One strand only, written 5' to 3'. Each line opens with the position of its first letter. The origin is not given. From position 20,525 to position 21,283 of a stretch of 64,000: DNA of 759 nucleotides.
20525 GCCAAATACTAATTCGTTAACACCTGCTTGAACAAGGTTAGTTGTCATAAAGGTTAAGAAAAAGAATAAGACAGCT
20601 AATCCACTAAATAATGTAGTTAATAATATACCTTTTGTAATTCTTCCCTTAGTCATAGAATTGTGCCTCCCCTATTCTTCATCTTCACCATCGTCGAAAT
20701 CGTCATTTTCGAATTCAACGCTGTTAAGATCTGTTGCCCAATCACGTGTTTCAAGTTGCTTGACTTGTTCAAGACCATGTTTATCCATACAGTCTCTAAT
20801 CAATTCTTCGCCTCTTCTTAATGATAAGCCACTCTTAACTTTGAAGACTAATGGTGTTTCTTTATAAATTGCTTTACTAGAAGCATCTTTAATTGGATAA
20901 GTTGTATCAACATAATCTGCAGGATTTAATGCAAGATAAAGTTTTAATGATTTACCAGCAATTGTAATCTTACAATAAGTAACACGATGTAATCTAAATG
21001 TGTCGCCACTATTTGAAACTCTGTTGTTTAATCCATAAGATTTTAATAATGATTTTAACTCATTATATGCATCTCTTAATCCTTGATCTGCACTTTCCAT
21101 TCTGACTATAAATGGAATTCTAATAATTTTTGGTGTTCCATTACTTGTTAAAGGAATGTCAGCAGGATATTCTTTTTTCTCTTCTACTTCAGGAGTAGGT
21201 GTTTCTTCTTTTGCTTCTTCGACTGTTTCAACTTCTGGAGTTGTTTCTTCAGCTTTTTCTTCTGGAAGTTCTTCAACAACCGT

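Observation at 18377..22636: Tandem pair of very large paralogous membrane proteins sharing an unassigned C-terminal domain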

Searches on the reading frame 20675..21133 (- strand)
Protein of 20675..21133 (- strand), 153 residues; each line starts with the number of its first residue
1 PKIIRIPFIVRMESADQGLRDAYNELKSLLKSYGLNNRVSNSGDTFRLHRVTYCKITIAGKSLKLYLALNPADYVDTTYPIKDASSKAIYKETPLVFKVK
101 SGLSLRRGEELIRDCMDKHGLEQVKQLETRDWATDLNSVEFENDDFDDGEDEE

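Call 7: find_homologous_proteins(query=window:20675-21133:-, max_evalue=0.001)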
Query seq(153 aa) (153 aa): 100 proteins with E <= 0.001 among 113 candidates.
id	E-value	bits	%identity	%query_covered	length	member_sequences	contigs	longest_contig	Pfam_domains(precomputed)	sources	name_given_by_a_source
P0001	2.0e-69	250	79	91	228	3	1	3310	-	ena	-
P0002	2.6e-69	249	78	91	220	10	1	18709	-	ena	-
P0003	2.3e-68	246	78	90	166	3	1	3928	-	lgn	-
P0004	7.8e-50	186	64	88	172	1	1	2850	-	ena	-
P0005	2.7e-48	181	67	77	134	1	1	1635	-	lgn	-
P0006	3.5e-48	181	65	83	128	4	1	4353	-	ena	-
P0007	5.8e-48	180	61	95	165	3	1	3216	-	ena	-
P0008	4.4e-47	177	63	89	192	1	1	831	-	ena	-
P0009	7.5e-47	177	62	95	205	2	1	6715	-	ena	-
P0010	7.9e-47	177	62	88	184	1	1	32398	-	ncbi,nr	ncbi:MAG: hypothetical protein IAC61_04665, partial [Firmicutes bacterium]|nr:hypothetical protein [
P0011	2.9e-46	175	57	99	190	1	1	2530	-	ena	-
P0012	3.1e-46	175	61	95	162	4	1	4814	-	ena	-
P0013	4.3e-46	174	62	95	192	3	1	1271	-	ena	-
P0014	5.2e-46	174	58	98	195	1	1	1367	-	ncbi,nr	ncbi:MAG: hypothetical protein HUJ60_02335, partial [Bacilli bacterium]|nr:hypothetical protein [Bac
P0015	1.7e-45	172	63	89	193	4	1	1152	-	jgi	jgi:hypothetical protein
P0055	2.6e-40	155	57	88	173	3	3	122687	-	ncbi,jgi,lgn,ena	-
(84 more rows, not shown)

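Call 12: find_related_loci(query=A1, collection=genome_contigs, flank=6000)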
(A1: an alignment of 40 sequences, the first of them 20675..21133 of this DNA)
Query A1 (153 aa) in genome_contigs; peptide patterns used: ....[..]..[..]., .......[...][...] (x = any residue, [..] = any of these).
381 stretches matched a pattern; 339 encode a relative of the query (tblastn E <= 1e-3); the best 80 are kept; 80 distinct loci.
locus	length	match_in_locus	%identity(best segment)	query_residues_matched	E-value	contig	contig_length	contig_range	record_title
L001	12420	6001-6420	93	2-141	4e-90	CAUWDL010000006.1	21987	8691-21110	MAG: uncultured Bacilli bacterium isolate SRS15957007__bin16 genome assembly, contig: SRS15957007_NODE_1163_length_21987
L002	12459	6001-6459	80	1-153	6e-85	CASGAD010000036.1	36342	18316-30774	uncultured bacterium isolate SI.B54.metabat-bins.49 genome assembly, contig: SI.B54.metabat-bins.49.fa_k141_287059, whol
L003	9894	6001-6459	79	1-153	3e-84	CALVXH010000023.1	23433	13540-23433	MAG: uncultured Bacilli bacterium isolate BRZ_SL__bin15 genome assembly, contig: BRZ_SL__NODE_3229_length_23433_cov_6.45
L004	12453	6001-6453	76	1-152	4e-78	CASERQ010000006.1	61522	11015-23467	uncultured bacterium isolate O104_L1_H550_idba_bin.52 genome assembly, contig: O104_L1_H550_idba_bin.52.fa_scaffold_227,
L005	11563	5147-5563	78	1-139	2e-75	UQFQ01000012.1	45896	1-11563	uncultured Mollicutes bacterium isolate UMGS238 genome assembly, contig: NODE_397_length_45896_cov_6.962326, whole genom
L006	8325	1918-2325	80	1-136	5e-75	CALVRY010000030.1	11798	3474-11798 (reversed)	MAG: uncultured Bacilli bacterium isolate BRZ_QT__bin77 genome assembly, contig: BRZ_QT__NODE_7493_length_11798_cov_5.14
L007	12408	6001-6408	79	1-136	1e-74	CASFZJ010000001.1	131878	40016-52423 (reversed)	uncultured bacterium isolate O80_L2_310310_idba_bin.52 genome assembly, contig: O80_L2_310310_idba_bin.52.fa_scaffold_29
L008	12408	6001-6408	81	1-136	9e-76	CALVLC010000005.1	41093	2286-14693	MAG: uncultured Bacilli bacterium isolate E22__bin81 genome assembly, contig: E22__k127_3354928, whole genome shotgun se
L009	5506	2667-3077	78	2-138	5e-74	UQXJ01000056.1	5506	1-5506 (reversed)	uncultured Mollicutes bacterium isolate UMGS732 genome assembly, contig: NODE_4797_length_5506_cov_32.048431, whole geno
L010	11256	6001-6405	76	2-136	1e-72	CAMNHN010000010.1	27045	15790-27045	MAG: uncultured Mollicutes bacterium isolate SRR873596_bin.132_metaWRAP_v1.3_MAG genome assembly, contig: NODE.3723_leng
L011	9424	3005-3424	72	5-144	9e-71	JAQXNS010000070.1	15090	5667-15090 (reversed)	MAG: bacterium isolate SUG1359 k141_8035178, whole genome shotgun sequence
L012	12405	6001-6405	75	2-136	7e-71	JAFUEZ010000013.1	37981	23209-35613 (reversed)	MAG: Bacilli bacterium isolate RGIG4434 Roe_deer_Omasum-3__c83353, whole genome shotgun sequence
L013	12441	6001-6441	68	2-150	1e-66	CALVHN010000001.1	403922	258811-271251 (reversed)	MAG: uncultured Bacilli bacterium isolate BRZ_KR__bin95 genome assembly, contig: BRZ_KR__NODE_1_length_403922_cov_13.596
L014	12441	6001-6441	67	2-148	1e-65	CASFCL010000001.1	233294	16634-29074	uncultured bacterium isolate O103_L3_316316_idba_bin.85 genome assembly, contig: O103_L3_316316_idba_bin.85.fa_scaffold_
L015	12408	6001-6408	69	1-136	3e-63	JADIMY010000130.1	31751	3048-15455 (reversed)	MAG: Candidatus Onthovivens merdipullorum isolate 11159 E1M07__C383568_L31751_SRR9113726, whole genome shotgun sequence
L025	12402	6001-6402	64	2-136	2e-55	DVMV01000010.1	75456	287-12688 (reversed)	MAG TPA_asm: Candidatus Alloenteromonas pullicola isolate ChiGjej1B1-22543 ChiGjej1B1M5__C262247_L75456_SRR6323428, whol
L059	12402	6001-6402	60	2-136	1e-51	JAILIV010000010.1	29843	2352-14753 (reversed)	MAG: Bacilli bacterium isolate RUI159 k141_3914738_flag=0_multi=28.9906_len=29843, whole genome shotgun sequence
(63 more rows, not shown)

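Call 16: predict_structure(alignment_id=A1)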
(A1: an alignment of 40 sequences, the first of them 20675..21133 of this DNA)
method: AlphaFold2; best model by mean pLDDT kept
length: 153 residues; sequences in the alignment: 40
mean_pLDDT: 89.7   pTM: 0.84
mean pLDDT of the five models: 89.7, 89.2, 88.7, 88.5, 87.6
residues with pLDDT >= 90: 125; 70-90: 10; 50-70: 10; < 50: 8
segments of 3 or more residues with pLDDT < 50: 146-153
pLDDT, mean of each block of 10 residues (from residue 1): 80 95 98 95 94 96 97 95 94 97 98 98 93 82 50 35
secondary structure, 60 per line:
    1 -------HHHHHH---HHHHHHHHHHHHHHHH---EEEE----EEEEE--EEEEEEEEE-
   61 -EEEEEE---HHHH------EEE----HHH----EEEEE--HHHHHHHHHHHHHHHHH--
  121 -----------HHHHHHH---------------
elements in order: H8-13 H17-32 E36-39 E44-48 E51-59 E62-67 H71-74 E81-83 E95-99 H102-118 H132-138

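Call 18: search_protein_representatives(alignment_id=A1)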
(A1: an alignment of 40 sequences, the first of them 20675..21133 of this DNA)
Query: 40 sequences, 199 profile positions. Proteins with E-value up to 0.001 (for the whole library): 3156; up to 1e-10: 2639; up to 1e-30: 694. The best 150 are listed.
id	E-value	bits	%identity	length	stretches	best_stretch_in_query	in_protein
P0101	1.3e-285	955.1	-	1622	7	23-173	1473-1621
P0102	8.3e-144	492.2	-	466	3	40-194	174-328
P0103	6.5e-137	469.7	-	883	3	13-194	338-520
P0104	4.3e-132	454.0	-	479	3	24-196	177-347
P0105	5.0e-121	417.9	-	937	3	25-181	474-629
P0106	1.6e-120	416.3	-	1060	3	7-169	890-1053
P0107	6.8e-96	335.8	-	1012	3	10-175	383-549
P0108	7.3e-92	322.7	-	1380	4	49-178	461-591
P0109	6.2e-88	309.8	-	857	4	9-174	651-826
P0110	3.5e-87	307.4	-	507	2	40-193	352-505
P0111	6.5e-86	303.2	-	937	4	12-175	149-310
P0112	6.8e-86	303.2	-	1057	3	27-192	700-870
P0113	1.4e-85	302.1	-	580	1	12-198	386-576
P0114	7.4e-85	299.8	-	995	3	25-188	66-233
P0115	2.8e-84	297.9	-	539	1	8-196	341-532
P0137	1.7e-80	285.6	-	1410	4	4-182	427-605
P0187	7.6e-77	273.6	-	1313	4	12-182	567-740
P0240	7.8e-72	257.3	-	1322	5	22-182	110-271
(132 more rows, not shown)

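Call 19: fold_search(model_id=the predicted structure, library=pdb)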
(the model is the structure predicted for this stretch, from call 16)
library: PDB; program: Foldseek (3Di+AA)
matches with E <= 10: 336; with E <= 0.001: 0
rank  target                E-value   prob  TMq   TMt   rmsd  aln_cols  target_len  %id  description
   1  2fki_MODEL_1_A        1.1e-02  1.00  0.45  0.56   4.3        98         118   11  NMR Structure of Protein yjbR from Escherichia coli; Northeast Structural Genomics Consortium Target ER226 (released 2006-02-28)
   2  2od0_A                1.1e-01  0.41  0.28  0.37   7.5       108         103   13  The crystal structure of gene product VP1028 from Vibrio parahaemolyticus (released 2007-01-23)
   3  9t2w_B                1.9e-01  0.77  0.42  0.51   4.9       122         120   13  YdhG-like domain-containing protein (Frataxin) from Listeria monocytogenes (released 2025-11-19)
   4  2oc6_A                2.2e-01  0.66  0.42  0.50   6.8       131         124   13  Crystal structure of a protein from the duf1801 family (ydhg, bsu05750) from bacillus subtilis at 1.75 A resolution (released 2007-01-16)
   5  4khb_C                3.5e-01  0.13  0.19  0.25  13.2       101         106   10  Structure of the Spt16D Pob3N heterodimer (released 2013-05-29)
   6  9t2w_A                3.7e-01  0.69  0.45  0.53   4.7       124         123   14  YdhG-like domain-containing protein (Frataxin) from Listeria monocytogenes (released 2025-11-19)
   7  2od0_B                4.5e-01  0.21  0.28  0.37   7.5       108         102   13  The crystal structure of gene product VP1028 from Vibrio parahaemolyticus (released 2007-01-23)
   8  7szf_B                4.7e-01  0.04  0.15  0.10  12.4       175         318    9  Structure of the Rieske Non-heme Iron Oxygenase GxtA with beta-Saxitoxinol Bound (released 2022-01-19)
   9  2xga_A                5.3e-01  0.15  0.26  0.30   9.6       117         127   12  MTSL spin-labelled Shigella Flexneri Spa15 (released 2010-12-01)
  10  2ehb_D                5.7e-01  0.13  0.21  0.24  13.7       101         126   10  The structure of the C-terminal domain of the protein kinase AtSOS2 bound to the calcium sensor AtSOS3 (released 2007-09-25)
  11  2fm8_A                6.0e-01  0.15  0.29  0.32   8.3       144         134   10  Crystal Structure of the Salmonella Secretion Chaperone InvB in Complex with SipA (released 2006-03-21)
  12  3nnk_A                6.4e-01  0.25  0.36  0.16   7.3       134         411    8  Biochemical and Structural Characterization of a Ureidoglycine Aminotransferase in the Klebsiella pneumoniae Uric Acid (released 2010-07-07)
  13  2xga_B                6.8e-01  0.21  0.32  0.37   8.6       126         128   10  MTSL spin-labelled Shigella Flexneri Spa15 (released 2010-12-01)
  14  2z20_A                7.2e-01  0.16  0.30  0.14   5.0       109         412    9  Crystal structure of LL-Diaminopimelate Aminotransferase from Arabidopsis thaliana (released 2007-07-17)
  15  5bpi_C                7.6e-01  0.13  0.18  0.12   6.6        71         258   14  Structure of TrmBL2, an archaeal chromatin protein, shows a novel mode of DNA binding. (released 2015-09-02)
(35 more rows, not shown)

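Call 21: search_protein_families(library=pfam, proteins=[P0101, P0103, P0106, P0108, P0137, P0187, P0240], max_evalue=0.01)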
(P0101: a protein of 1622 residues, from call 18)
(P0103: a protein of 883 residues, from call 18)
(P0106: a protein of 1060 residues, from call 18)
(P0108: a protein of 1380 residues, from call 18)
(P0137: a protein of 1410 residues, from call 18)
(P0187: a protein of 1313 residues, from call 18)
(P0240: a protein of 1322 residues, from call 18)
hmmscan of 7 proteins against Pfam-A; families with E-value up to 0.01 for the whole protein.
P0101 (1622 aa): 3 families
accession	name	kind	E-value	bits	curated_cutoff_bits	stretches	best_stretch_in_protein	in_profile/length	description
PF09823.15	DUF2357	-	0.00039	20.2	23.3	1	73-169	97-194/251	Domain of unknown function (DUF2357)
PF07864.16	DUF1651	-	0.00088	20.1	22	0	862-903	18-58/74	Protein of unknown function (DUF1651)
PF13831.12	PHD_2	-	0.0053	16.6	28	0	653-667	12-26/36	PHD-finger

P0103 (883 aa): 0 families

P0106 (1060 aa): 0 families

P0108 (1380 aa): 3 families
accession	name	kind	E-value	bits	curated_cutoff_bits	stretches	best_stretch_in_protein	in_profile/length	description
PF09823.15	DUF2357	-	1e-09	38.5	23.3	1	123-231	94-204/251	Domain of unknown function (DUF2357)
PF02095.21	Extensin_1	-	0.00012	22.4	105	1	1289-1344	30-85/171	Extensin-like protein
PF05626.16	DUF790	-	0.0029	16.9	28.8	0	555-615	12-72/387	Protein of unknown function (DUF790)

P0137 (1410 aa): 1 family
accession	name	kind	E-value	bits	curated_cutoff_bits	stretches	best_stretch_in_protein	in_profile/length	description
PF01498.24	HTH_Tnp_Tc3_2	-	0.0075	17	31.5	0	283-306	46-69/72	Transposase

P0187 (1313 aa): 1 family
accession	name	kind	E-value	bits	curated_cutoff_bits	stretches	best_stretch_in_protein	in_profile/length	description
PF09823.15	DUF2357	-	4.7e-07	29.7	23.3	1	68-176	89-197/251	Domain of unknown function (DUF2357)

P0240 (1322 aa): 4 families
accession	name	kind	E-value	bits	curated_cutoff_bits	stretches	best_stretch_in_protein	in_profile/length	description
PF18899.5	DUF5655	-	3.6e-17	62.8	24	2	577-633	10-66/109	Domain of unknown function (DUF5655)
PF13610.12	DDE_Tnp_IS240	-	1.1e-06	29.3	27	0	199-229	11-41/139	DDE domain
PF07381.18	EarA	-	0.0011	19.2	22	0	691-707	52-68/90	EarA-like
PF24839.1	DUF7718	-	0.0058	16.9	25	0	45-63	40-58/104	Domain of unknown function (DUF7718)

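Call 30: fold_search(model_id=the predicted structure, library=viral)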
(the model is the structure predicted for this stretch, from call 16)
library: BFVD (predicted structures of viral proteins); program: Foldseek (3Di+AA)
matches with E <= 10: 706; with E <= 0.001: 1
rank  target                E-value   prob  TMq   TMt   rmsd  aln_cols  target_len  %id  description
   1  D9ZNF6                2.6e-05  1.00  0.54  0.39   8.5       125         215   16  (no name in the UniProt tables at hand)
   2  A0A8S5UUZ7            1.8e-03  1.00  0.54  0.37   3.1       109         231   11  DUF5655 domain-containing protein [Siphoviridae sp. ctaDn21]
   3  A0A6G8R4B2            3.6e-02  0.84  0.32  0.45   7.1       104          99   12  (no name in the UniProt tables at hand)
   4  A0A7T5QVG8            5.5e-02  0.84  0.38  0.35   5.2       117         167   15  (no name in the UniProt tables at hand)
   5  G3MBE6                5.5e-02  0.77  0.37  0.42   8.7       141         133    8  Gp76 [Bacillus phage G]
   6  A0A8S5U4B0            6.9e-02  0.91  0.40  0.34   5.3       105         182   17  Uncharacterized protein [Siphoviridae sp. ct6GI21]
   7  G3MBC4                6.9e-02  0.80  0.38  0.23   5.4       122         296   11  Gp54 [Bacillus phage G]
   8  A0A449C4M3            7.4e-02  0.91  0.31  0.57   3.7        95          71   12  (no name in the UniProt tables at hand)
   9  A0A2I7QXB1            1.2e-01  0.66  0.29  0.50  10.6        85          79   13  (no name in the UniProt tables at hand)
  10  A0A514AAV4            1.4e-01  0.60  0.31  0.24   5.7       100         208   10  Uncharacterized protein [Bacillus phage Karezi]
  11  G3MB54                1.5e-01  0.72  0.36  0.38   5.8       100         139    7  Gp674 [Bacillus phage G]
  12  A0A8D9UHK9            1.8e-01  0.51  0.30  0.48   7.3        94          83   14  Uncharacterized protein [Bacteriophage sp.]
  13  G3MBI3                2.0e-01  0.69  0.33  0.53   5.1        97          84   11  Gp121 [Bacillus phage G]
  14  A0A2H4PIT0            2.0e-01  0.69  0.36  0.30   8.4       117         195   14  Uncharacterized protein [Corynebacterium phage phi673]
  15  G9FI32                2.0e-01  0.44  0.35  0.16   8.8       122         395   15  (no name in the UniProt tables at hand)
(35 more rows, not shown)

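Call 34: search_protein_families(library=pfam, alignment_id=A2, max_evalue=0.001)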
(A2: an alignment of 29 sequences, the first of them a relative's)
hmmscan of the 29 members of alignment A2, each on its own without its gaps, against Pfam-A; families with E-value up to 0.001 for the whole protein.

A. member 1, P0240 (1322 aa): 2 families
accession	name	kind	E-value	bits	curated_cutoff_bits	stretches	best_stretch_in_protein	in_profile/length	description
PF18899.5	DUF5655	-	3.6e-17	62.8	24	0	577-633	10-66/109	Domain of unknown function (DUF5655)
PF13610.12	DDE_Tnp_IS240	-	1.1e-06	29.3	27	0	199-229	11-41/139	DDE domain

B. families by the number of members that match (of 29 scanned): 9 families
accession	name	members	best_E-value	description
PF00828.25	Ribosomal_L27A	4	3.1e-15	Ribosomal proteins 50S-L15, 50S-L18e, 60S-L27A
PF00230.25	MIP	1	2.2e-43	Major intrinsic protein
PF18899.5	DUF5655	1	3.6e-17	Domain of unknown function (DUF5655)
PF13610.12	DDE_Tnp_IS240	1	1.1e-06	DDE domain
PF09823.15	DUF2357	1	2.1e-06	Domain of unknown function (DUF2357)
PF10386.15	DUF2441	1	3e-05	Protein of unknown function (DUF2441)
PF08818.16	DUF1801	1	6.1e-05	Domain of unknown function (DU1801)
PF14600.11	CBM_5_12_2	1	0.00066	Cellulose-binding domain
PF08771.16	FRB_dom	1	0.00067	FKBP12-rapamycin binding domain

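Call 42: find_encoding_contigs(protein=P0055, flank=6000, max_places=3)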
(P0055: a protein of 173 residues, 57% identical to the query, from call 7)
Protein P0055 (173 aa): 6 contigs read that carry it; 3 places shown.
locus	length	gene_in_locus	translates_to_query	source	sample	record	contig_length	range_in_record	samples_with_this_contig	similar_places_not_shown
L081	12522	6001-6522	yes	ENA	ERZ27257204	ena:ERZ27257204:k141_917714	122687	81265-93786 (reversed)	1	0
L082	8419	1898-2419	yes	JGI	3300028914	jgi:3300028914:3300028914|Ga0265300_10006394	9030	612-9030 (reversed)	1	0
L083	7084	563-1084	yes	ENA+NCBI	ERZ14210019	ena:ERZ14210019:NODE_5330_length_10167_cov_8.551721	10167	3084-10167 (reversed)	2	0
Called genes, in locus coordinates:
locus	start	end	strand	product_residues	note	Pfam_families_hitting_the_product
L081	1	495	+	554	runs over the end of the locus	PF00749:tRNA-synt_1c, PF19269:Anticodon_2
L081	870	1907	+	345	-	PF02661:Fic, PF22168:DIP2311-like_C (weak)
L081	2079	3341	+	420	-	PF06580:His_kinase, PF02518:HATPase_c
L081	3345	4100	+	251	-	PF00072:Response_reg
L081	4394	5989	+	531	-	-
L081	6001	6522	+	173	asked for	-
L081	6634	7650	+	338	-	PF01595:CNNM, PF00571:CBS (weak)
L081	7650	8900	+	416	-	PF01595:CNNM, PF00571:CBS (weak), PF03471:CorC_HlyC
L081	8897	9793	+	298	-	PF00106:adh_short, PF01370:Epimerase, PF08659:KR, PF13561:adh_short_C2, PF16363:GDP_Man_Dehyd (weak)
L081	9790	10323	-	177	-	PF00625:Guanylate_kin, PF13238:AAA_18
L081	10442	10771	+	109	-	-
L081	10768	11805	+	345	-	-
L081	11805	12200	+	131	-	-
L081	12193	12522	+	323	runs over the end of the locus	PF20720:nSTAND3 (faint), PF00437:T2SSE, PF27713:UCP018868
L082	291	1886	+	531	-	-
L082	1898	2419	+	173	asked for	-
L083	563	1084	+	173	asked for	-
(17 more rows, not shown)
